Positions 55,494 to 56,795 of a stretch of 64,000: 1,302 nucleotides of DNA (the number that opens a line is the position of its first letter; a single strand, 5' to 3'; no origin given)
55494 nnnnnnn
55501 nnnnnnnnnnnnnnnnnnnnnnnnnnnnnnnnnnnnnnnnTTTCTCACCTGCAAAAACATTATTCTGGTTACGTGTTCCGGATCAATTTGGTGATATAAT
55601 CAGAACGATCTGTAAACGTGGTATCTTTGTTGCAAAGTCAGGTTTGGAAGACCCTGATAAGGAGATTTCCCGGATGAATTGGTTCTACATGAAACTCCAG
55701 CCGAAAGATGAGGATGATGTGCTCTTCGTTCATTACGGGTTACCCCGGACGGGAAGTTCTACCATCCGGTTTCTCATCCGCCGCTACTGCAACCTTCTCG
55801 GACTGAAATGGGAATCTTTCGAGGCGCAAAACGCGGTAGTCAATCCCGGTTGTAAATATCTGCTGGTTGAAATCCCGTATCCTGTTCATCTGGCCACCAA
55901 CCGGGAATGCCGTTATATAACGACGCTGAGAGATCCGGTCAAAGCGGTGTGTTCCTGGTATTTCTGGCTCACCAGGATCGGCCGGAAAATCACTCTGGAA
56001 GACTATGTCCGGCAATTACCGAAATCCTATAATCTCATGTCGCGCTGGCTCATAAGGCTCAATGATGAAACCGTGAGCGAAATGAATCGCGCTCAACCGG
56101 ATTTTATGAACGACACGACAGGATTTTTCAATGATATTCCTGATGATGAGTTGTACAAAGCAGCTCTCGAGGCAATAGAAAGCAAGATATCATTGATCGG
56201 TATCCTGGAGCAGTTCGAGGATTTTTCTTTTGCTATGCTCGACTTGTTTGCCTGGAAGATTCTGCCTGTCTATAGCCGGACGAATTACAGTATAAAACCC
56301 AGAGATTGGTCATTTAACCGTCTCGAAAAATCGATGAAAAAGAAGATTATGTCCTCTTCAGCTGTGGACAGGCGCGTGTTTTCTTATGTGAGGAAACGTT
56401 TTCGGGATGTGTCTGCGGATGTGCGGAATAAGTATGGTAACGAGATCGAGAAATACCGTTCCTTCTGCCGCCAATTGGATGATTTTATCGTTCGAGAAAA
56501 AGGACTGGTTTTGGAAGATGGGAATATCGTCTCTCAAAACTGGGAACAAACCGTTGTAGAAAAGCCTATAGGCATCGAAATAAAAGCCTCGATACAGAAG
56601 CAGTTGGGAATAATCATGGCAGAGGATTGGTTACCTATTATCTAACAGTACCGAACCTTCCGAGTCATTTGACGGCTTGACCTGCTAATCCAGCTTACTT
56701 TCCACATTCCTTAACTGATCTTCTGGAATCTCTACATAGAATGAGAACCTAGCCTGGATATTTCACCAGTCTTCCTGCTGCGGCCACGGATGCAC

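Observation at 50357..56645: Split transketolase, methyltransferase, radical SAM, DegT aminotransferase, WbuC cupin and sulfotransferase: candidate sulfated amino-sugar pathway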

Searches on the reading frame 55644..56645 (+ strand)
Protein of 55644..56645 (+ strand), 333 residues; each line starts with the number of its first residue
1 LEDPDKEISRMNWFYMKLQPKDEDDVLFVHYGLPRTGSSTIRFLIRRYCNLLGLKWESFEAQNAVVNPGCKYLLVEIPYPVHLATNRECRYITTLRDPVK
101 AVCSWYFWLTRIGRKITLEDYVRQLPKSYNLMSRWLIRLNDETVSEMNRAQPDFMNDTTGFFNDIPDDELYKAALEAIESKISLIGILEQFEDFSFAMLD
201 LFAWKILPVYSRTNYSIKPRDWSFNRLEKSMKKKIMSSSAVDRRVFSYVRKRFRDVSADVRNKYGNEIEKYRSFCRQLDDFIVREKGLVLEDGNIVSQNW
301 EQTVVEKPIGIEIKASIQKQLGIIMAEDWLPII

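Call 3: search_protein_families(library=pfam, proteins=[window:55644-56645:+], max_evalue=0.01)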
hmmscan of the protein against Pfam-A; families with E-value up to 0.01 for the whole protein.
window:55644-56645:+ (333 aa): 0 families

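Call 5: search_protein_families(library=ncbifam, proteins=[window:55644-56645:+], max_evalue=0.01)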
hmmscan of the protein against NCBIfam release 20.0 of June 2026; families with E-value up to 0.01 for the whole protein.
window:55644-56645:+ (333 aa): 0 families

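Call 8: search_protein_families(library=pfam, proteins=[window:55644-56645:+], max_evalue=10)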
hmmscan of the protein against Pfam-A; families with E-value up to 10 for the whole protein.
window:55644-56645:+ (333 aa): 2 families
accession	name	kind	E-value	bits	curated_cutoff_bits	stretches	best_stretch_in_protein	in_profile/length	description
PF01591.24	6PF2K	-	0.016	15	27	1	22-61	10-49/223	6-phosphofructo-2-kinase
PF13469.12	Sulfotransfer_3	-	0.24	12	27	1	90-129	126-165/216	Sulfotransferase family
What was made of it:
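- Checked: 55644/55674-56645: no Pfam or NCBIfam hit by itself (calls 3, 5, 8).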

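Call 9: find_homologous_proteins(query=window:55644-56645:+, max_evalue=0.001)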
Query window:55644-56645:+ (333 aa): 3 proteins with E <= 0.001 among 1040 candidates.
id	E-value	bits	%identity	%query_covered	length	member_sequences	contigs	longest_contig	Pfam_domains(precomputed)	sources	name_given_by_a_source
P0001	3.5e-218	741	100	97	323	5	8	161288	-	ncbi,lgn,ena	-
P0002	2.5e-148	512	66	97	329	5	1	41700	-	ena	-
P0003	1.9e-48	183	33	92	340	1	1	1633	-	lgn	-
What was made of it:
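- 55674..56645 (+): Divergent carbohydrate sulfotransferase (323 aa) of the HS2ST/HS6ST/Gal-3-O-sulfotransferase type. Only 3 homologues by word-indexed search (call 9).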

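Call 11: find_encoding_contigs(protein=P0001, flank=10000, max_places=6)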
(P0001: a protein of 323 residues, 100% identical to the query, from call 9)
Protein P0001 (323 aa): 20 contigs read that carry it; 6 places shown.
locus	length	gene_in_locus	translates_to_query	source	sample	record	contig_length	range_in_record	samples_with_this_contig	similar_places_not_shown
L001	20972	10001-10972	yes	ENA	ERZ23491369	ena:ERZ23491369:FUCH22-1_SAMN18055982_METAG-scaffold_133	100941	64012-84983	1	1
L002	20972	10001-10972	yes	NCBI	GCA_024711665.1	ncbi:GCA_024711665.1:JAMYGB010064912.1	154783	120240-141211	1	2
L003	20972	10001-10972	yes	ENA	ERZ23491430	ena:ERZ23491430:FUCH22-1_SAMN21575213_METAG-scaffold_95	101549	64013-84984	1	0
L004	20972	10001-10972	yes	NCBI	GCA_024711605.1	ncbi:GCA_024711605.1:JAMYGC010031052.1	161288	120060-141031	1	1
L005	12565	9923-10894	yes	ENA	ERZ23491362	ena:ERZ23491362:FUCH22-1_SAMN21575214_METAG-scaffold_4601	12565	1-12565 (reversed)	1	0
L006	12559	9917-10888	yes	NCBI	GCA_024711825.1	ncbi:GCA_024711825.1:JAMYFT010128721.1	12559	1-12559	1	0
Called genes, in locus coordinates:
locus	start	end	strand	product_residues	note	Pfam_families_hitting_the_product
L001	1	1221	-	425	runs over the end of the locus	-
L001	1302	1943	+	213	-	-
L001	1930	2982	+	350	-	PF01636:APH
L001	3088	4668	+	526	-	-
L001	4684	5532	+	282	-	PF00456:Transketolase_N, PF13292:DXP_synthase_N, PF00676:E1_dh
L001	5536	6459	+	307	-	PF02779:Transket_pyr, PF02780:Transketolase_C, PF17147:PFOR_II (weak)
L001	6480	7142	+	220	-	PF05175:MTS (weak), PF13489:Methyltransf_23, PF13847:Methyltransf_31, PF08241:Methyltransf_11, PF08242:Methyltransf_12, PF13649:Methyltransf_25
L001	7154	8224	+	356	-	PF04055:Radical_SAM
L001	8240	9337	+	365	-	PF01041:DegT_DnrJ_EryC1, PF00266:Aminotran_5 (weak)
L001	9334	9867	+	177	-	PF19480:DUF6016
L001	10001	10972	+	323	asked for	-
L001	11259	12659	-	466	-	PF01523:PmbA_TldD_1st, PF19289:PmbA_TldD_3rd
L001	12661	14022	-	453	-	PF01523:PmbA_TldD_1st, PF19290:PmbA_TldD_2nd, PF19289:PmbA_TldD_3rd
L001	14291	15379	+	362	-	-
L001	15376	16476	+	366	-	-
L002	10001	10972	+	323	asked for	-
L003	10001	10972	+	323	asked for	-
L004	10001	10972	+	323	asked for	-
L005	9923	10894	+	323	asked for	-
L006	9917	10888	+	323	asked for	-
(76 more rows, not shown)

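Call 12: find_encoding_contigs(protein=P0002, flank=10000, max_places=4)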
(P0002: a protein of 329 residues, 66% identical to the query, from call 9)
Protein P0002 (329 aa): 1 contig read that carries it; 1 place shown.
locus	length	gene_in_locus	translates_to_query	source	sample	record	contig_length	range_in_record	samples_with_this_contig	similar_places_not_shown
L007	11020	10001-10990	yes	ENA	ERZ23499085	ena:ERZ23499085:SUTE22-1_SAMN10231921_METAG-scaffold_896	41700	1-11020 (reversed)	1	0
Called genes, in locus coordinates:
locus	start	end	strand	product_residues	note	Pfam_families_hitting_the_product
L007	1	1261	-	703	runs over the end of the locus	PF12969:DUF3857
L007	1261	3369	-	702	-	PF12969:DUF3857, PF01841:Transglut_core, PF04473:DUF553 (faint)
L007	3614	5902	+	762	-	PF00082:Peptidase_S8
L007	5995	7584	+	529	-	PF00246:Peptidase_M14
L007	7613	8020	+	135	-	PF00027:cNMP_binding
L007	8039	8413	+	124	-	PF00027:cNMP_binding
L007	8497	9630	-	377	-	-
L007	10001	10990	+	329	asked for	-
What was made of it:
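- The closest homologue, at 66%, is in an unrelated neighbourhood (call 12).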

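Call 13: find_encoding_contigs(protein=P0003, flank=10000, max_places=4)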
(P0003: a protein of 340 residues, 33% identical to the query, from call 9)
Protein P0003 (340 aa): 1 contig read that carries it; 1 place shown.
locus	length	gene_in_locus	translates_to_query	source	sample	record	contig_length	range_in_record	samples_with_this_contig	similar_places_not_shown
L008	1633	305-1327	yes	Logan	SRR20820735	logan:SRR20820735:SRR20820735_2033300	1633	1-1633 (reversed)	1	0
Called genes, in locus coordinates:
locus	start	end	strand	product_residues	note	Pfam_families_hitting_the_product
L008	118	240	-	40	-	-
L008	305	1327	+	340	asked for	-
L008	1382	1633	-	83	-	?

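Call 15: search_solved_structures(query=A1, max_evalue=10, show_alignments=3)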
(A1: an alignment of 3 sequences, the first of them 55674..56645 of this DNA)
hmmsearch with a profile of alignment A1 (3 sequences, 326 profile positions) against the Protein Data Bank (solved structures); distinct sequences matched with E-value up to 10: 1.
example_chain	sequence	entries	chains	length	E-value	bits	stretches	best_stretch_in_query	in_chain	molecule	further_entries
6cmv_A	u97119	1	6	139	0.2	14.1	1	59-173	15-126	Transcriptional regulator Lrs14-like protein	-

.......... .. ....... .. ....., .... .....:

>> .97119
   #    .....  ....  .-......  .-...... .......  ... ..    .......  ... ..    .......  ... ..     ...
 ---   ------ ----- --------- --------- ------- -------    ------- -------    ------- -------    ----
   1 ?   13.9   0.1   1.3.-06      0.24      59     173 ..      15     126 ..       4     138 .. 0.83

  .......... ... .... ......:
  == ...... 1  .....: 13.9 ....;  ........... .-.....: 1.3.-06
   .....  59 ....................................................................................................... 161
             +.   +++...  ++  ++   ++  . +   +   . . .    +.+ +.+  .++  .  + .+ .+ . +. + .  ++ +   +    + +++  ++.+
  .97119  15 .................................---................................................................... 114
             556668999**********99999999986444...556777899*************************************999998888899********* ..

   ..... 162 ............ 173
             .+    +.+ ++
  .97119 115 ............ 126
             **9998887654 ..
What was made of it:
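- Tried and rejected: It found only a chance hit (call 15).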

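Call 22: predict_structure(alignment_id=A1)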
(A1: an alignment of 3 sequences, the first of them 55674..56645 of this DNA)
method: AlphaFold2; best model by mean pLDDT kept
length: 323 residues; sequences in the alignment: 3
mean_pLDDT: 35.5   pTM: 0.24
mean pLDDT of the five models: 35.5, 34.5, 34.4, 33.3, 31.3
residues with pLDDT >= 90: 0; 70-90: 0; 50-70: 12; < 50: 311
segments of 3 or more residues with pLDDT < 50: 1-229, 231-236, 238-240, 242-247, 249-251, 253-255, 260-262, 264-266, 275-323
pLDDT, mean of each block of 10 residues (from residue 1): 25 39 33 43 40 36 39 41 34 38 39 39 30 30 25 34 40 32 26 25 26 35 39 45 46 47 47 47 38 27 29 23 21
secondary structure, 60 per line:
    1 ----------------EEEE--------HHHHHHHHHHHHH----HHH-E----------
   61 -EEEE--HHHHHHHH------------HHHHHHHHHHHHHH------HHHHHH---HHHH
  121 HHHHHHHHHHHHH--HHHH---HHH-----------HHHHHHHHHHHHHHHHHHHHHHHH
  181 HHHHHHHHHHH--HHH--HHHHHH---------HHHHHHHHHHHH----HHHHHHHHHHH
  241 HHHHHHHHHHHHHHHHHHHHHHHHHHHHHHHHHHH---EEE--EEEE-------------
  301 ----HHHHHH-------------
elements in order: E17-20 H29-41 E62-65 H68-75 H88-101 H108-113 H117-133 H136-139 H157-191 H199-204 H214-225 H230-275 E279-281 E284-287 H305-310
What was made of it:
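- Tried and rejected: It gave an unusable model (pLDDT 35, call 22).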

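Call 23: search_protein_representatives(alignment_id=A1)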
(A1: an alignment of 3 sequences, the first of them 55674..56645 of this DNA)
Query: 3 sequences, 326 profile positions. Proteins with E-value up to 0.001 (for the whole library): 810; up to 1e-10: 33; up to 1e-30: 16. The best 150 are listed.
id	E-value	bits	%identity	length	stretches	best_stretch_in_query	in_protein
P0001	6.4e-183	623.8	-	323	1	1-323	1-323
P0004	2.9e-118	411.3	-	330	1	1-326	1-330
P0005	2.3e-94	332.7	-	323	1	1-322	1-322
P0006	7.4e-80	285.1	-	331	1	1-322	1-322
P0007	1.4e-74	267.7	-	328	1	1-289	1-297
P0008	4.7e-69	249.6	-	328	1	1-290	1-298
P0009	9.8e-69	248.5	-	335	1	5-309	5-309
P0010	1.6e-63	231.4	-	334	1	7-319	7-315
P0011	7.4e-53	196.3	-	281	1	11-283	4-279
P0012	1.2e-46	175.9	-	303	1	14-277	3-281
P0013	8.5e-44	166.6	-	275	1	15-288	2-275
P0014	1.1e-42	162.9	-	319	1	3-286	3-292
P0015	3.0e-41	158.2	-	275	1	15-274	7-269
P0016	4.1e-41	157.7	-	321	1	1-321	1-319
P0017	1.4e-39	152.7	-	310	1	16-278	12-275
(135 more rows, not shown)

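Call 25: search_protein_families(library=pfam, alignment_id=A2, max_evalue=0.001)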
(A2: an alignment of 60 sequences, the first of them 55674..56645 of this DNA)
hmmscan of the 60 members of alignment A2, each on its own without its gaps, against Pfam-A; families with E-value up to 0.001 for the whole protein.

A. member 1, window:55674-56645:+ (323 aa): 0 families

B. families by the number of members that match (of 60 scanned): 3 families
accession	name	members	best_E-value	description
PF06990.17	Gal-3-0_sulfotr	45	2.7e-16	Galactose-3-O-sulfotransferase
PF03567.20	Sulfotransfer_2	42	7.5e-14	Sulfotransferase family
PF00685.33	Sulfotransfer_1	13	1.2e-06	Sulfotransferase domain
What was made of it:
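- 55674..56645 (+): A profile search finds 16 close and about 800 distant relatives (call 23), and 45 of the 60 sampled (59 relatives plus the query) hit Pfam sulfotransferase families (call 25).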

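Call 26: search_solved_structures(query=A2, max_evalue=1, show_alignments=2)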
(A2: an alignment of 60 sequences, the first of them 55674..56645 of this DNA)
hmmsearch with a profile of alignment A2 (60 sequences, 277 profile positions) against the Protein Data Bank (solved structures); distinct sequences matched with E-value up to 1: 10.
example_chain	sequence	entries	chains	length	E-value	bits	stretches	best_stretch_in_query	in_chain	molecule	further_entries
5t03_A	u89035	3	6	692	1.3e-25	93.5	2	76-251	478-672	maltose binding protein - heparan sulfate 6-O-sulfotransferase isoform 3 fusion protein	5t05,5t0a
4ndz_A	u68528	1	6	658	3.6e-19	72.3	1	5-246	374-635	Maltose-binding periplasmic protein, Heparan sulfate 2-O-sulfotransferase 1 fusion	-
3f5f_A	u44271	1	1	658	9.5e-19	70.9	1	5-242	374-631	Maltose-binding periplasmic protein, Heparan sulfate 2-O-sulfotransferase 1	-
2ad1_A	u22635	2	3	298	0.014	17.8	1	57-106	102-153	Sulfotransferase 1C2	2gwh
5x2b_D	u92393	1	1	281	0.023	17.2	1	43-109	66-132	Sulfotransferase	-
5x2b_F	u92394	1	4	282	0.023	17.2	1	43-109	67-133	Sulfotransferase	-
5x2b_C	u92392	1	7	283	0.023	17.1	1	43-109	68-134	Sulfotransferase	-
3rnl_A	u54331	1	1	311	0.041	16.3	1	82-108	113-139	Sulfotransferase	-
1cjm_A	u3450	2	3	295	0.46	12.9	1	60-107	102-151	PROTEIN (ARYL SULFOTRANSFERASE) | Monoamine-sulfating phenol sulfotransferase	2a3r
36lx_A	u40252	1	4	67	0.5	12.8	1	208-262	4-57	MB03-ds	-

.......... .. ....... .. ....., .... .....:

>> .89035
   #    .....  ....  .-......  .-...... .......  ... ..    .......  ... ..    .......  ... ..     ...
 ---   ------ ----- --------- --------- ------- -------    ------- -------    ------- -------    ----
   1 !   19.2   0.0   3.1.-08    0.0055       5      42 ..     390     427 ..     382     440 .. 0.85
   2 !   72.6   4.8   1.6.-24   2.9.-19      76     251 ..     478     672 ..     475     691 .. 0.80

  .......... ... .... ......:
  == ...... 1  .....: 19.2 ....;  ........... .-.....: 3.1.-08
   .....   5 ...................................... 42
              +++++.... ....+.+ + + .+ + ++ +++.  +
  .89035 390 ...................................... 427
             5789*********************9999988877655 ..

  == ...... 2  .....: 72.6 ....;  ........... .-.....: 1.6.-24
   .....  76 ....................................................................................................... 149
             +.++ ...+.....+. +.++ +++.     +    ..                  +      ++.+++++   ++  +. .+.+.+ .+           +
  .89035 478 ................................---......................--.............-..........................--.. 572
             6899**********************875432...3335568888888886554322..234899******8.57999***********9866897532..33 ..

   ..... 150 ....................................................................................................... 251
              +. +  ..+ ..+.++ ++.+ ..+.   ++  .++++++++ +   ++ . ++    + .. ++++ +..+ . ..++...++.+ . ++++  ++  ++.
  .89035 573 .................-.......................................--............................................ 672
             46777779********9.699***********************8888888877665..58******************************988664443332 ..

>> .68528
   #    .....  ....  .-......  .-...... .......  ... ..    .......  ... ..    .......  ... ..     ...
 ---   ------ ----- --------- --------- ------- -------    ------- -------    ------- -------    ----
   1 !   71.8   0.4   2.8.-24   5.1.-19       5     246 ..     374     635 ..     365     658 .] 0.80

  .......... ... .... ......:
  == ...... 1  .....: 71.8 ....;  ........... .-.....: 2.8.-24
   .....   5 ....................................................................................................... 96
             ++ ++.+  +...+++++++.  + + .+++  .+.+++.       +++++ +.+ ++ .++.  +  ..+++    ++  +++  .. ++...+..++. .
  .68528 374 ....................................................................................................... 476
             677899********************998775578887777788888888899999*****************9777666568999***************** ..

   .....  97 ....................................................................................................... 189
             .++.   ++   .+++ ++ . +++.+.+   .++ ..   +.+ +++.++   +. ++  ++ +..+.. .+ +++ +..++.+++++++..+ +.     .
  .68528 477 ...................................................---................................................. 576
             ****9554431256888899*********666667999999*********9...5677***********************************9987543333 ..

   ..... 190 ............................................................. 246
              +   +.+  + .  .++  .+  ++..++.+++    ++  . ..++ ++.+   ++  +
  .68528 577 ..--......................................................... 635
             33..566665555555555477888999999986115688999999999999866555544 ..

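Call 55: predict_structure(alignment_id=A2)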
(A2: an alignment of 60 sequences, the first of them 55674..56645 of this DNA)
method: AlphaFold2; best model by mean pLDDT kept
length: 323 residues; sequences in the alignment: 60
mean_pLDDT: 89.3   pTM: 0.90
mean pLDDT of the five models: 89.3, 89.3, 89.1, 88.8, 87.7
residues with pLDDT >= 90: 246; 70-90: 32; 50-70: 34; < 50: 11
segments of 3 or more residues with pLDDT < 50: 318-323
pLDDT, mean of each block of 10 residues (from residue 1): 50 79 97 92 89 92 97 97 98 97 95 98 98 97 96 98 99 98 97 90 93 96 98 99 98 95 91 91 89 64 53 50 44
secondary structure, 60 per line:
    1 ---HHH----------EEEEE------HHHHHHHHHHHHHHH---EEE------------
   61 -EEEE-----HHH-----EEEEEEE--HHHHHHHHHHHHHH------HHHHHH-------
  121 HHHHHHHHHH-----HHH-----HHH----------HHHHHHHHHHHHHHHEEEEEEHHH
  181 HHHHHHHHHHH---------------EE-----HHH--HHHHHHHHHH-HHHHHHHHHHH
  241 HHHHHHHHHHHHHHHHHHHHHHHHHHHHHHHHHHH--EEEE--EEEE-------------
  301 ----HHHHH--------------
elements in order: E17-21 H28-42 E46-48 E62-65 E79-85 H88-101 H108-113 H121-130 H157-171 E172-177 H178-191 H219-228 H230-275 E278-281 E284-287 H305-309
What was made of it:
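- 55674..56645 (+): AlphaFold model pLDDT 89 (call 55).
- On PAPS-dependent carbohydrate sulfotransferases (Sulfotransfer_2 / Gal-3-O-sulfotransferase / HS2ST-HS6ST type): AlphaFold model pLDDT 89.3, pTM 0.90 (call 55).
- Tried and rejected: A 60-sequence alignment fixed this (call 55).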
